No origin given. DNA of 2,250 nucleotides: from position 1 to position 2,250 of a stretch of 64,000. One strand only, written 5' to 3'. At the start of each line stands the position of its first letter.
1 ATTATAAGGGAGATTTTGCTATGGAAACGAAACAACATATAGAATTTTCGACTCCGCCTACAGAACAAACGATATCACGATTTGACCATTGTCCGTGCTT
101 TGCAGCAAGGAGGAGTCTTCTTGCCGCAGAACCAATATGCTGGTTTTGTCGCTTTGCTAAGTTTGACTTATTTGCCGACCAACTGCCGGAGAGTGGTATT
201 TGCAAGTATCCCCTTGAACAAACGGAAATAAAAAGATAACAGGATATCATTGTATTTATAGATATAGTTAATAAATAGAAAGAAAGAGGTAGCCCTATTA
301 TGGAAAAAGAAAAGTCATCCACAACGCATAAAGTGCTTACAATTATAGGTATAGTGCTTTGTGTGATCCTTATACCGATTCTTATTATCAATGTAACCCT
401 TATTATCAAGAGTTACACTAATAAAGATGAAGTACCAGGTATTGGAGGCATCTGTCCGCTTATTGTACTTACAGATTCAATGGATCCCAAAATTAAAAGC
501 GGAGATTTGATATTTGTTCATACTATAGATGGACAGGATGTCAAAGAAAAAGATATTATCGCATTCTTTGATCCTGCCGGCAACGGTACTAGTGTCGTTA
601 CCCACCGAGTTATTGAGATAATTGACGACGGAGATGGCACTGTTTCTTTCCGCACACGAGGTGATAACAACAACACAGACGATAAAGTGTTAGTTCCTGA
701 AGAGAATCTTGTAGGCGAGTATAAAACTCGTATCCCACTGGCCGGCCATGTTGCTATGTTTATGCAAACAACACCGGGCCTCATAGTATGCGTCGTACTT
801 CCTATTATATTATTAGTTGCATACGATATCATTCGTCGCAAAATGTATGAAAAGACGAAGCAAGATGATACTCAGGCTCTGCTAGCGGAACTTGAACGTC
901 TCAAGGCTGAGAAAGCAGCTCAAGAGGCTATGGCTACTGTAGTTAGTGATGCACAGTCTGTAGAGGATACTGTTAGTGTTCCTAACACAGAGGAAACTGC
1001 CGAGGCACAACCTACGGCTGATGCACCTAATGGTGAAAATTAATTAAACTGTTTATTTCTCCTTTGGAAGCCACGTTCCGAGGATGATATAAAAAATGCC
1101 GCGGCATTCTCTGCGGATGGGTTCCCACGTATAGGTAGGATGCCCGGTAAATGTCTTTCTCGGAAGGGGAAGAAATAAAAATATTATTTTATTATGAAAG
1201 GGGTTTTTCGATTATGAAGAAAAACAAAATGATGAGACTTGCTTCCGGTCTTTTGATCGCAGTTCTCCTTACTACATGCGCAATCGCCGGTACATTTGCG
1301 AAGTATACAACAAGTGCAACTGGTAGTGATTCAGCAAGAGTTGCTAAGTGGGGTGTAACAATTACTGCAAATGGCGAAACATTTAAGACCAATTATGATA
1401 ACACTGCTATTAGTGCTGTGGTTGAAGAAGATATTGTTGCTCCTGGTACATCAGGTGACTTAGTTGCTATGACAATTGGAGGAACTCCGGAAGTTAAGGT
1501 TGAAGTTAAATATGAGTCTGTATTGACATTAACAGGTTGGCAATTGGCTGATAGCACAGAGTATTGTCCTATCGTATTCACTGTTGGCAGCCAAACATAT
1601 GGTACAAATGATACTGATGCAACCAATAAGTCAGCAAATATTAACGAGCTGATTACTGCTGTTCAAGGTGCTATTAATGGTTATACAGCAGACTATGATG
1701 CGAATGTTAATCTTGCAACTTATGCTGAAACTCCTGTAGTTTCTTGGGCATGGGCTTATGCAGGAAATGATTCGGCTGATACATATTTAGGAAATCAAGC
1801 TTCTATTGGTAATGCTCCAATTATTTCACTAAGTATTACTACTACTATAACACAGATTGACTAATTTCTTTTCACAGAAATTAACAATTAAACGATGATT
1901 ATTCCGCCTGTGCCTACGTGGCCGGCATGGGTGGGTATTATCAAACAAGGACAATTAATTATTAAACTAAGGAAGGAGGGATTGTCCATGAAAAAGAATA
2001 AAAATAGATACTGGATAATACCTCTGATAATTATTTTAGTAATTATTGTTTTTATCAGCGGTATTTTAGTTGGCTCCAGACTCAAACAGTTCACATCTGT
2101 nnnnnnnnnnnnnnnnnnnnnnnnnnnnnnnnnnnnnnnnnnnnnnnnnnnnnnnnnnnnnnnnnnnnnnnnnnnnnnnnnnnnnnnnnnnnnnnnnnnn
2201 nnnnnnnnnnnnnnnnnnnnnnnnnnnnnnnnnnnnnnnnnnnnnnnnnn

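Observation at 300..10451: Seven-gene SipW/TasA-like locus with an LPXTG-type subunit and a 1857-aa beta-helix protein: candidate undescribed multi-subunit fibre/adhesin system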

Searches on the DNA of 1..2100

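Call 79: search_rna_families(source=window, start=1, end=2100, threshold=evalue, max_evalue=1)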
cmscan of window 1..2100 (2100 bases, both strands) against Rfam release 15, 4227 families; matches with E-value up to 1: 0.
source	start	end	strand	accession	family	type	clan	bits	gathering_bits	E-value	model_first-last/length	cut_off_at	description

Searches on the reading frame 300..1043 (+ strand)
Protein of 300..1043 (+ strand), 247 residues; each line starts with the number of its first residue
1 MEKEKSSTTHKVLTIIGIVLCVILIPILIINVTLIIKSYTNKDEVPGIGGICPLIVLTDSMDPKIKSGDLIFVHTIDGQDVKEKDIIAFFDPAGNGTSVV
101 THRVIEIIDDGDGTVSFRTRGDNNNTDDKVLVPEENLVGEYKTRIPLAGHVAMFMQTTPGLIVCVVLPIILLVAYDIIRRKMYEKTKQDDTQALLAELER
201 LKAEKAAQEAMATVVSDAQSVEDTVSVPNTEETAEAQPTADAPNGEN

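Call 3: search_protein_families(library=pfam, proteins=[window:300-1043:+], max_evalue=0.1)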
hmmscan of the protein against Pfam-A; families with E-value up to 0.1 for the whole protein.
window:300-1043:+ (247 aa): 4 families
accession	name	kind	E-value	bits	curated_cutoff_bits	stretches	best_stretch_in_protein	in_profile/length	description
PF00717.28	Peptidase_S24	-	0.0017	18.5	23.3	1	55-89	39-71/116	Peptidase S24-like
PF07666.16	MpPF26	-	0.0048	17.4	37.2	1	6-27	49-70/75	M penetrans paralogue family 26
PF04889.17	Cwf_Cwc_15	-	0.0067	16.7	30.4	1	187-213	140-166/244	Cwf15/Cwc15 cell cycle control protein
PF10502.14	Peptidase_S26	-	0.0072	16.7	22.9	1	53-100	25-74/168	Signal peptidase, peptidase S26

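Call 4: search_protein_families(library=ncbifam, proteins=[window:300-1043:+], max_evalue=0.1)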
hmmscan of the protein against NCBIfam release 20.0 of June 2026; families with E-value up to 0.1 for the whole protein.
window:300-1043:+ (247 aa): 7 families
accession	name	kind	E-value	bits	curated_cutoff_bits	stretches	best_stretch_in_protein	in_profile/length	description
NF046067.1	SigPepSipWBacil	equivalog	4.1e-30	104.8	190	1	15-179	3-164/189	signal peptidase I SipW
TIGR02228.1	sigpep_I_arch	equivalog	1.4e-29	103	51.85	1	19-178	6-156/158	signal peptidase I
TIGR02227.1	sigpep_I_bact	equivalog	1.1e-05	25.4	47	1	54-108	23-78/162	signal peptidase I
TIGR02754.1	sod_Ni_protease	equivalog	0.00097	19.6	63.25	1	57-127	4-70/90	nickel-type superoxide dismutase maturation protease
NF042931.1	SAG1386_EF1546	equivalog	0.0047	17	80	0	161-242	34-114/158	SAG1386/EF1546 family surface-associated protein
NF040945.1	CCC_membrane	equivalog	0.049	14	65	1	5-35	52-82/99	CCC motif membrane protein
TIGR02976.1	phageshock_pspB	equivalog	0.086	13.1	51.7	0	154-200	4-49/75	envelope stress response membrane protein PspB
